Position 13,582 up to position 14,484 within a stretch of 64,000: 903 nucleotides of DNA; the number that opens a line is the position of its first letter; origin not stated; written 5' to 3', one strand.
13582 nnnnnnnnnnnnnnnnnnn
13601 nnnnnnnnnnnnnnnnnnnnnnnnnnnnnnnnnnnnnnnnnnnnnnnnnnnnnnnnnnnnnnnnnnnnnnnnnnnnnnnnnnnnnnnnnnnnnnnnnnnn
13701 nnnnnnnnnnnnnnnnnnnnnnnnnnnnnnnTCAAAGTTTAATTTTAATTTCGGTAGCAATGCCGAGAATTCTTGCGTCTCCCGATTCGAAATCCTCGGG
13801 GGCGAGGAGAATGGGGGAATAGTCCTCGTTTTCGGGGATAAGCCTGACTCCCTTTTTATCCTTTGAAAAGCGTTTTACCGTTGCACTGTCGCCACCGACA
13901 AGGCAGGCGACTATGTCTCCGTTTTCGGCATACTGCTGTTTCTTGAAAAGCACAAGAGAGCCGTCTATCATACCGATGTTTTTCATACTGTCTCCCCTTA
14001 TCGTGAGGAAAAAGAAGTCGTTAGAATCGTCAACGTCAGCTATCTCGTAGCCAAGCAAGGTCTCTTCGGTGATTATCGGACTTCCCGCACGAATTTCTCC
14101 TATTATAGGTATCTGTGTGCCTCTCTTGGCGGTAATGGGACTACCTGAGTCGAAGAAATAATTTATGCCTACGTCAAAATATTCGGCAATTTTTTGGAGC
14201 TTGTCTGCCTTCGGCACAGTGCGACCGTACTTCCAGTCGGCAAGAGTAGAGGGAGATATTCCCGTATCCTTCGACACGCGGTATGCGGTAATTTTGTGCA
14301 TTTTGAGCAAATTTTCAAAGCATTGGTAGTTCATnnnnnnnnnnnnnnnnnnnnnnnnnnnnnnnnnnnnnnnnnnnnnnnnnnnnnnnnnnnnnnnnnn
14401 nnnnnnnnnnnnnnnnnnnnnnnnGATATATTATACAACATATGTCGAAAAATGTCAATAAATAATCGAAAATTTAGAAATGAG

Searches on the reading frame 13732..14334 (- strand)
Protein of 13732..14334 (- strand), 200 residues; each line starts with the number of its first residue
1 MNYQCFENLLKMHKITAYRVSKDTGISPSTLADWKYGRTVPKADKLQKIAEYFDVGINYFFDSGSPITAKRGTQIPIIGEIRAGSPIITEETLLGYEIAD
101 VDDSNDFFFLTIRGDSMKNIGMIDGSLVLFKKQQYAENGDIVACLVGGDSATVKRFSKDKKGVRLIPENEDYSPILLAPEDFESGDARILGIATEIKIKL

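Call 5: search_protein_families(library=pfam, proteins=[window:13732-14334:-], max_evalue=0.01)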
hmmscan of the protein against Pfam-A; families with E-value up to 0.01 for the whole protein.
window:13732-14334:- (200 aa): 4 families
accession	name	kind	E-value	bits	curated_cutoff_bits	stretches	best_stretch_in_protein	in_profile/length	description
PF00717.28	Peptidase_S24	-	8e-25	87.2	23.3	1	76-184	1-106/116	Peptidase S24-like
PF01381.28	HTH_3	-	1e-09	38.7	23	1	9-60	4-55/55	Helix-turn-helix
PF12844.13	HTH_19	-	3.4e-09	36.9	30.2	1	6-61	4-59/64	Helix-turn-helix domain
PF13443.12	HTH_26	-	7.7e-09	36.1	22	1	8-57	4-54/63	Cro/C1-type HTH DNA-binding domain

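Call 6: find_encoding_contigs(protein=window:13732-14334:-, flank=6000, max_places=10)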
Protein window:13732-14334:- (200 aa): 12 contigs read that carry it; 5 places shown.
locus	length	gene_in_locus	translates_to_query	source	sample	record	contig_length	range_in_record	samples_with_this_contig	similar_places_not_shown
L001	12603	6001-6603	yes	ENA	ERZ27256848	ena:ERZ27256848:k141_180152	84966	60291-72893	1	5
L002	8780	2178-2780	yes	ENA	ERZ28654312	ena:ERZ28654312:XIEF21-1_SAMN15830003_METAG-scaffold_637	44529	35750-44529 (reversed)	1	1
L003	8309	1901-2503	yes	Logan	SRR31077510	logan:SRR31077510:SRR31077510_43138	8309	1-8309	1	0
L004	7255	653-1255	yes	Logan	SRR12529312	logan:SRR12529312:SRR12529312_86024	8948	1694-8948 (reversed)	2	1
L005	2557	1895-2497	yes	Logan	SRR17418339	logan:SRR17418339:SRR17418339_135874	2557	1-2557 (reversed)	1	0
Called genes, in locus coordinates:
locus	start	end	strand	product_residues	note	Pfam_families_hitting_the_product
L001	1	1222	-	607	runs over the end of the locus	-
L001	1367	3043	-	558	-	PF00753:Lactamase_B, PF23023:Anti-Pycsar_Apyc1 (faint), PF12706:Lactamase_B_2, PF22505:RNase_J_b_CASP, PF07521:RMMBL, PF17770:RNase_J_C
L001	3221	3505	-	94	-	-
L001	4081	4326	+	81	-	PF04014:MazE_antitoxin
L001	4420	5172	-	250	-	PF08282:Hydrolase_3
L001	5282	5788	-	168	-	-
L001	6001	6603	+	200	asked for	PF01381:HTH_3, PF12844:HTH_19, PF13443:HTH_26, PF00717:Peptidase_S24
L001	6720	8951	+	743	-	PF13567:DUF4131 (weak), PF03772:Competence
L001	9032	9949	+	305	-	PF16924:DpaA_N, PF02826:2-Hacid_dh_C (weak)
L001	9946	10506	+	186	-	PF02441:Flavoprotein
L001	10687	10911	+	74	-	PF00550:PP-binding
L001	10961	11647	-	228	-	PF04542:Sigma70_r2, PF04545:Sigma70_r4, PF01381:HTH_3 (weak)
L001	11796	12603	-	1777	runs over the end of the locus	PF03442:CBM_X2 (weak), PF18676:MBG_2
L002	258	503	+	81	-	PF04014:MazE_antitoxin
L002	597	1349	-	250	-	PF08282:Hydrolase_3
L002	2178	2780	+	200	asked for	PF01381:HTH_3, PF12844:HTH_19, PF13443:HTH_26, PF00717:Peptidase_S24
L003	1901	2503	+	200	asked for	PF01381:HTH_3, PF12844:HTH_19, PF13443:HTH_26, PF00717:Peptidase_S24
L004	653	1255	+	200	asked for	PF01381:HTH_3, PF12844:HTH_19, PF13443:HTH_26, PF00717:Peptidase_S24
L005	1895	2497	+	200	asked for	PF01381:HTH_3, PF12844:HTH_19, PF13443:HTH_26, PF00717:Peptidase_S24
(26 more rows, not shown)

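Call 7: find_homologous_proteins(query=window:13732-14334:-)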
Query window:13732-14334:- (200 aa): 1618 proteins with E <= 0.001 among 1681 candidates; the best 120 are listed.
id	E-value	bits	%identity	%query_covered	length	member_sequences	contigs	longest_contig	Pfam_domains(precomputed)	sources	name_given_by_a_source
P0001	7.9e-128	442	100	100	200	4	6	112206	PF12844.14,PF00717.29,PF01381.29,PF13443.13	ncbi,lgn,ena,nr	ncbi:MAG: helix-turn-helix domain-containing protein [Clostridia bacterium]|nr:helix-turn-helix doma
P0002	1.4e-115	402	91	100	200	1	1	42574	PF12844.14,PF00717.29,PF01381.29,PF13443.13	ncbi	-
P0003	8.7e-114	396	90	100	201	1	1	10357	PF12844.14,PF00717.29,PF01381.29,PF13443.13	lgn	-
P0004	1.2e-113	396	88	100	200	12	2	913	PF12844.14,PF00717.29,PF01381.29,PF13443.13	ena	-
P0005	1.9e-113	395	90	100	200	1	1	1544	PF12844.14,PF00717.29,PF01381.29,PF13443.13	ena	-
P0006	1.5e-111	389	86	100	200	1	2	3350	PF12844.14,PF00717.29,PF01381.29,PF13443.13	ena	-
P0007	2.6e-109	382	83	100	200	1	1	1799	PF12844.14,PF00717.29,PF01381.29,PF13443.13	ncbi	-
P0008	9.0e-109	380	83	100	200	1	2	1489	PF12844.14,PF00717.29,PF01381.29,PF13443.13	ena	-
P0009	1.9e-107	375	85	100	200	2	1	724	PF12844.14,PF00717.29,PF01381.29,PF13443.13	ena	-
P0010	1.2e-106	373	82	100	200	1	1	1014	PF12844.14,PF00717.29,PF01381.29,PF13443.13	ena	-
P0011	3.1e-104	365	83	100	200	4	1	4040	PF12844.14,PF00717.29,PF01381.29,PF13443.13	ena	-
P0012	2.7e-102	359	79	100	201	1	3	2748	PF12844.14,PF00717.29,PF01381.29,PF13443.13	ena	-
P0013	1.3e-101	356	79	100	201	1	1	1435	PF12844.14,PF00717.29,PF01381.29,PF13443.13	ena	-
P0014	1.8e-101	356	80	100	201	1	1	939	PF12844.14,PF00717.29,PF01381.29,PF13443.13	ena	-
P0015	2.4e-100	352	80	100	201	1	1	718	PF12844.14,PF00717.29,PF01381.29,PF13443.13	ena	-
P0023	4.9e-97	342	76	100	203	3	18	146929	PF12844.14,PF00717.29,PF01381.29,PF13443.13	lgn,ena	-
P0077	3.5e-83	296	67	100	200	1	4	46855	PF12844.14,PF00717.29,PF01381.29,PF13443.13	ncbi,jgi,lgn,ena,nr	ncbi:MAG: helix-turn-helix domain-containing protein [Ruminococcaceae bacterium]|nr:helix-turn-helix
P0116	6.4e-82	292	67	100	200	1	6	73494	PF12844.14,PF00717.29,PF01381.29,PF13443.13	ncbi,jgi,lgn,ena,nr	ncbi:MAG: helix-turn-helix domain-containing protein [Clostridia bacterium]|nr:helix-turn-helix doma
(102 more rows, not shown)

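Call 9: find_related_loci(query=A1, collection=genome_contigs, flank=3000)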
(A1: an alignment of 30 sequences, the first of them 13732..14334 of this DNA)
Query A1 (200 aa) in genome_contigs; peptide patterns used: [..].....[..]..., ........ (x = any residue, [..] = any of these).
321 stretches matched a pattern; 217 encode a relative of the query (tblastn E <= 1e-3); the best 80 are kept; 80 distinct loci.
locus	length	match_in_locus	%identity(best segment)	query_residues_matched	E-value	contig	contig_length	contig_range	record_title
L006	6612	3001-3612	72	1-200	4e-93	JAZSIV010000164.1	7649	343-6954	MAG: Eubacteriales bacterium isolate T1900044568_TS20190034.MAGScoT_cleanbin_000045 SGB_420_k141_780789, whole genome sh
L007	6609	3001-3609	67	1-200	7e-92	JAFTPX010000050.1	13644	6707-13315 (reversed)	MAG: Clostridia bacterium isolate RGIG4042 Roe_deer_Cecum-5__c382353, whole genome shotgun sequence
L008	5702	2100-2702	67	1-200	7e-92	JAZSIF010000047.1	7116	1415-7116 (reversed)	MAG: Eubacteriales bacterium isolate T1900044573_TS20190039.MAGScoT_cleanbin_000009 SGB_455_k141_2688458, whole genome s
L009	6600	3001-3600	67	1-200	1e-90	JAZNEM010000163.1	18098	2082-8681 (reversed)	MAG: Eubacteriales bacterium isolate T1900044719_TS20190185.MAGScoT_cleanbin_000048 SGB_1902_k141_2698204, whole genome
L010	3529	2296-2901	66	1-200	2e-91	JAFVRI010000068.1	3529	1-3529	MAG: Clostridia bacterium isolate RGIG5324 Sheep_Colon-2__c275229, whole genome shotgun sequence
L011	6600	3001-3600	67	1-200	1e-90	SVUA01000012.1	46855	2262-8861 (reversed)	MAG: Oscillospiraceae bacterium isolate SIG709 NODE_17457_length_46855_cov_2.996790, whole genome shotgun sequence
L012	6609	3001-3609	68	1-200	3e-90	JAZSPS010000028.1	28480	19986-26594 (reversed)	MAG: Eubacteriales bacterium isolate T1900044545_TS20190011.MAGScoT_cleanbin_000042 SGB_128_k141_2909612, whole genome s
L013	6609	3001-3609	67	1-200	1e-89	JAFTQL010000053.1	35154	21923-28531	MAG: Clostridia bacterium isolate RGIG4056 Roe_deer_Cecum.Co__c1808595, whole genome shotgun sequence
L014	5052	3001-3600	66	1-200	9e-90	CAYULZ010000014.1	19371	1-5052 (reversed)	MAG TPA_asm: uncultured Lachnospiraceae bacterium isolate SRP315200_co1_53 genome assembly, contig: NODE_5238_length_193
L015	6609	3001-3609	67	1-200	9e-90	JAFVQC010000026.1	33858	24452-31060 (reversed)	MAG: Clostridia bacterium isolate RGIG5292 Sheep_Colon-2__c558, whole genome shotgun sequence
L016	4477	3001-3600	67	1-200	2e-89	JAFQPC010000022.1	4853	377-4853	MAG: Clostridia bacterium isolate RGIG2022 Goat_Colon-1__c67731, whole genome shotgun sequence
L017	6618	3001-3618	67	1-200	3e-89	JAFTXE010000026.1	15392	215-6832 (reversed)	MAG: Clostridia bacterium isolate RGIG4231 Roe_deer_Colon-4__c89501, whole genome shotgun sequence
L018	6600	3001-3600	67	1-200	5e-89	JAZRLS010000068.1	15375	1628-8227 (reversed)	MAG: Eubacteriales bacterium isolate T1900045430_YK20190121.MAGScoT_cleanbin_000004 SGB_7093_k141_240963, whole genome s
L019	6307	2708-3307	69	1-200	3e-89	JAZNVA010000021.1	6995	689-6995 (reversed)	MAG: Eubacteriales bacterium isolate T1900044792_TS20190258.MAGScoT_cleanbin_000010 SGB_2658_k141_1926513, whole genome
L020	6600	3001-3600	65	1-200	1e-88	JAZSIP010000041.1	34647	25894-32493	MAG: Eubacteriales bacterium isolate T1900044569_TS20190035.MAGScoT_cleanbin_000030 SGB_429_k141_2480712, whole genome s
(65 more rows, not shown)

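Call 16: search_protein_families(library=ncbifam, proteins=[window:13732-14334:-], max_evalue=1)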
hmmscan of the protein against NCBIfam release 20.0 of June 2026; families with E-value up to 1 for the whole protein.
window:13732-14334:- (200 aa): 5 families
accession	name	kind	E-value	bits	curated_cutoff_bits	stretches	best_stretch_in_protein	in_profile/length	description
TIGR00498.1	lexA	equivalog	1.7e-27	96.4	110.95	1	72-193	77-195/203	transcriptional repressor LexA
NF007621.2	PRK10276.1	subfamily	3.3e-13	49.7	110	1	102-194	24-111/115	translesion error-prone DNA polymerase V autoproteolytic subunit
NF041951.1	phage_RstR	subfamily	0.00015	22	80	1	7-61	8-62/108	RstR family transcriptional repressor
NF052239.1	antitox_spr1629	equivalog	0.0051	15.9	335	1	7-65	8-66/377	spr1629 family repressor/antitoxin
NF010465.0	PRK13890.1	equivalog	0.013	15.5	96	1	5-62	6-66/121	conjugal transfer protein TrbA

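Call 17: search_protein_families(library=phrogs, proteins=[window:13732-14334:-], max_evalue=0.1)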
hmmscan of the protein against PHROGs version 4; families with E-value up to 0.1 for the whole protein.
window:13732-14334:- (200 aa): 21 families
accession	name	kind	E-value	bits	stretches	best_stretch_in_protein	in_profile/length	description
phrog_4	-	transcription regulation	4.8e-31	109.1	1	12-191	145-330/400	transcriptional repressor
phrog_811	-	DNA, RNA and nucleotide metabolism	4.4e-14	53.2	1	104-195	45-130/140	UmuD-like protein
phrog_8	-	transcription regulation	9.5e-13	49.3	1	8-61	83-136/346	transcriptional regulator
phrog_8558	-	unknown function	3e-10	41.3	1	102-182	15-98/114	-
phrog_6201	-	transcription regulation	5.5e-08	33.7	1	102-191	23-109/121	CI-like repressor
phrog_2967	-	transcription regulation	1.5e-07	32.2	1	8-65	17-74/225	transcriptional regulator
phrog_2439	-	transcription regulation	1.4e-06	28.5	1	8-69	14-75/367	transcriptional regulator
phrog_3037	-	transcription regulation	3.1e-05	24.9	1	20-74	34-88/189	transcriptional repressor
phrog_10470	-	DNA, RNA and nucleotide metabolism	4.1e-05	24.3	1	119-193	3-71/79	UmuD-like protein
phrog_3949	-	transcription regulation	0.00087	20.4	1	16-53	28-65/161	transcriptional repressor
phrog_3557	-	transcription regulation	0.0009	20.5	1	14-59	25-70/142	transcriptional regulator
phrog_1994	-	DNA, RNA and nucleotide metabolism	0.00098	20.1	1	7-62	5-60/170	DNA binding protein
phrog_2328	-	transcription regulation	0.002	18.9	1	10-60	24-74/128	transcriptional repressor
phrog_638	-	transcription regulation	0.0051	17.7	1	19-51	22-54/145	transcriptional regulator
phrog_7241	-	transcription regulation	0.014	16.5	1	14-57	74-117/122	transcriptional regulator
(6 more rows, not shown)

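Call 23: search_solved_structures(query=window:13732-14334:-, max_evalue=0.001)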
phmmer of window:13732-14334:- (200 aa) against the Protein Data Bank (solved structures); distinct sequences matched with E-value up to 0.001: 24.
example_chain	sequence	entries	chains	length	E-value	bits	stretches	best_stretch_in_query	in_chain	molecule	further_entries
7b5g_A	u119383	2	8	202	2.9e-16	63.2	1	66-177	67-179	LexA repressor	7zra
7ocj_A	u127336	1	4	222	3.8e-16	62.9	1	66-177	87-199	LexA repressor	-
1jhc_A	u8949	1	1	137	7.1e-16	62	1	74-177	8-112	LEXA REPRESSOR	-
1jhh_A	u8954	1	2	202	7.8e-16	61.8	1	66-177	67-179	LEXA REPRESSOR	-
3jso_A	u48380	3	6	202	2e-15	60.5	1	66-177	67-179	LexA repressor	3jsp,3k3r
8trg_I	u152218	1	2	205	2.1e-15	60.4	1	66-177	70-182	LexA repressor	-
1jhf_A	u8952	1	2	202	2.8e-15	60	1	66-177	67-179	LEXA REPRESSOR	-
8gms_A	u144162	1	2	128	1.5e-14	57.7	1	75-177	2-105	LexA repressor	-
1jhe_A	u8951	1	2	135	3.5e-14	56.5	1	74-177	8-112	LEXA REPRESSOR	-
3k2z_A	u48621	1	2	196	6.4e-14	55.6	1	72-180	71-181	LexA repressor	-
8s7g_A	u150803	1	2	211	7.5e-14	55.4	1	66-177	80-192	LexA repressor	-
8b0v_A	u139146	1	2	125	2.9e-13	53.5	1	75-177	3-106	LexA repressor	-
6a2q_A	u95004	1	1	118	1.1e-10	45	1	84-175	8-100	LexA repressor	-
6a2r_A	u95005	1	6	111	2e-10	44.2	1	85-175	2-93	LexA repressor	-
6a2s_A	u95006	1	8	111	5.3e-10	42.8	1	85-175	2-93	LexA repressor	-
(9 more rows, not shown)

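Call 45: find_encoding_contigs(protein=P0023, flank=8000, max_places=1)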
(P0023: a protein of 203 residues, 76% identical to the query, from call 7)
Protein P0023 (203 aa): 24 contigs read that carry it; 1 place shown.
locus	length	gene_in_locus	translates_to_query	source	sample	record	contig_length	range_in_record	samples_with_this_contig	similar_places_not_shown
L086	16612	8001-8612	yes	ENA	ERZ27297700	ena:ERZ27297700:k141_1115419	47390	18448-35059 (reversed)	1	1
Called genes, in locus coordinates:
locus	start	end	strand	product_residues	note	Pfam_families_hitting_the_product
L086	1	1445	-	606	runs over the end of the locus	PF00009:GTP_EFTU, PF01926:MMR_HSR1 (faint), PF03144:GTP_EFTU_D2, PF00679:EFG_C, PF06421:LepA_C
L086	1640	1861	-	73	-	-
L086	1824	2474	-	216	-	-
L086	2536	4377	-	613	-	-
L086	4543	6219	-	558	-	PF00753:Lactamase_B, PF23023:Anti-Pycsar_Apyc1 (faint), PF12706:Lactamase_B_2, PF22505:RNase_J_b_CASP, PF07521:RMMBL, PF17770:RNase_J_C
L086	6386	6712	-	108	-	-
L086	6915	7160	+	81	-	PF04014:MazE_antitoxin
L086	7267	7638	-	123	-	-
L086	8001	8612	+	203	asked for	PF01381:HTH_3, PF12844:HTH_19, PF13443:HTH_26 (weak), PF00717:Peptidase_S24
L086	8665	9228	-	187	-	PF02441:Flavoprotein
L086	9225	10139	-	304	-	PF16924:DpaA_N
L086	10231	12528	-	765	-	PF13567:DUF4131 (weak), PF03772:Competence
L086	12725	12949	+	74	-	PF00550:PP-binding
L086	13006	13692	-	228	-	PF04542:Sigma70_r2, PF04545:Sigma70_r4, PF01381:HTH_3 (weak)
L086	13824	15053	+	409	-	PF00365:PFK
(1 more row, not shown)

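Call 46: find_encoding_contigs(protein=P0116, flank=8000, max_places=1)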
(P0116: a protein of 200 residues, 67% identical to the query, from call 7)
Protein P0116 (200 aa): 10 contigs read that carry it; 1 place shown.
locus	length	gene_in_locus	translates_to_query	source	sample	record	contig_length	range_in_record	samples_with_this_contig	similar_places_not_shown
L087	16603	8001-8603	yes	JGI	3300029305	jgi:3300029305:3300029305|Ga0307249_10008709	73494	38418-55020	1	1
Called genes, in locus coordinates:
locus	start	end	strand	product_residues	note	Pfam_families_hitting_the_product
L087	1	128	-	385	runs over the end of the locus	PF10926:DUF2800, PF12705:PDDEXK_1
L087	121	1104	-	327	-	PF24703:DUF7666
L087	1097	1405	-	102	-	PF01476:LysM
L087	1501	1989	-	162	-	-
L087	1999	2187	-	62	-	-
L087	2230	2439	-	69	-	PF05339:DUF739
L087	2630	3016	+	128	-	PF12844:HTH_19, PF13560:HTH_31, PF01381:HTH_3, PF13443:HTH_26 (weak)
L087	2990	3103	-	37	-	-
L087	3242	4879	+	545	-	PF00239:Resolvase (weak), PF07508:Recombinase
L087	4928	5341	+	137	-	PF05067:Mn_catalase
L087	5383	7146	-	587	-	PF00664:ABC_membrane, PF00005:ABC_tran, PF02463:SMC_N (weak)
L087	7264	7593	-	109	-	-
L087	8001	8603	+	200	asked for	PF01381:HTH_3, PF12844:HTH_19, PF13443:HTH_26, PF00717:Peptidase_S24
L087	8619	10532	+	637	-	PF00005:ABC_tran, PF02463:SMC_N (faint), PF13555:AAA_29 (faint), PF01637:ATPase_2 (faint), PF13173:AAA_14 (faint), PF12848:ABC_tran_Xtn, PF00005:ABC_tran, PF16326:ABC_tran_CTD (weak), +3 more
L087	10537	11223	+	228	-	PF01048:PNP_UDP_1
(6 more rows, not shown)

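Call 47: find_encoding_contigs(protein=P0077, flank=8000, max_places=1)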
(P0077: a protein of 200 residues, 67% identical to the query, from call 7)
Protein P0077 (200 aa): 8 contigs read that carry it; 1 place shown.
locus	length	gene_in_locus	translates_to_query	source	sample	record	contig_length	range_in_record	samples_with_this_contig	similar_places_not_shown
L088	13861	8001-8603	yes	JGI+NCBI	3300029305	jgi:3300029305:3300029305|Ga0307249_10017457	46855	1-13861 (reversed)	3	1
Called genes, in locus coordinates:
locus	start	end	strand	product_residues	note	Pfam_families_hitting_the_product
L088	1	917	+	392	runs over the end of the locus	PF05673:DUF815, PF00004:AAA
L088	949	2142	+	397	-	PF00291:PALP, PF01842:ACT (weak)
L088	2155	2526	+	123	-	PF01042:Ribonuc_L-PSP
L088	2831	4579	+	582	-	PF22666:Glyco_hydro_2_N2, PF02837:Glyco_hydro_2_N, PF00703:Glyco_hydro_2 (weak), PF02836:Glyco_hydro_2_C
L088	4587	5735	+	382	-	PF02595:Gly_kinase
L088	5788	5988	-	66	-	PF12844:HTH_19, PF13560:HTH_31 (weak), PF01381:HTH_3, PF13443:HTH_26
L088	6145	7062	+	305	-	PF13306:LRR_5, PF13855:LRR_8 (faint)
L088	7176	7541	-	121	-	-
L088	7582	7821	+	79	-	-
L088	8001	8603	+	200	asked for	PF12844:HTH_19 (weak), PF13443:HTH_26, PF01381:HTH_3 (weak), PF00717:Peptidase_S24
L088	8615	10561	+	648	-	PF00005:ABC_tran, PF00931:NB-ARC (faint), PF02463:SMC_N (faint), PF03193:RsgA_GTPase (faint), PF13476:AAA_23 (faint), PF13555:AAA_29 (faint), PF12848:ABC_tran_Xtn, PF00005:ABC_tran, +4 more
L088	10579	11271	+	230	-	PF01048:PNP_UDP_1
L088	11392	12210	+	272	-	PF00924:MS_channel_2nd, PF21082:MS_channel_3rd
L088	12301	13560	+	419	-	PF00994:MoCF_biosynth, PF18146:CinA_KH, PF02464:CinA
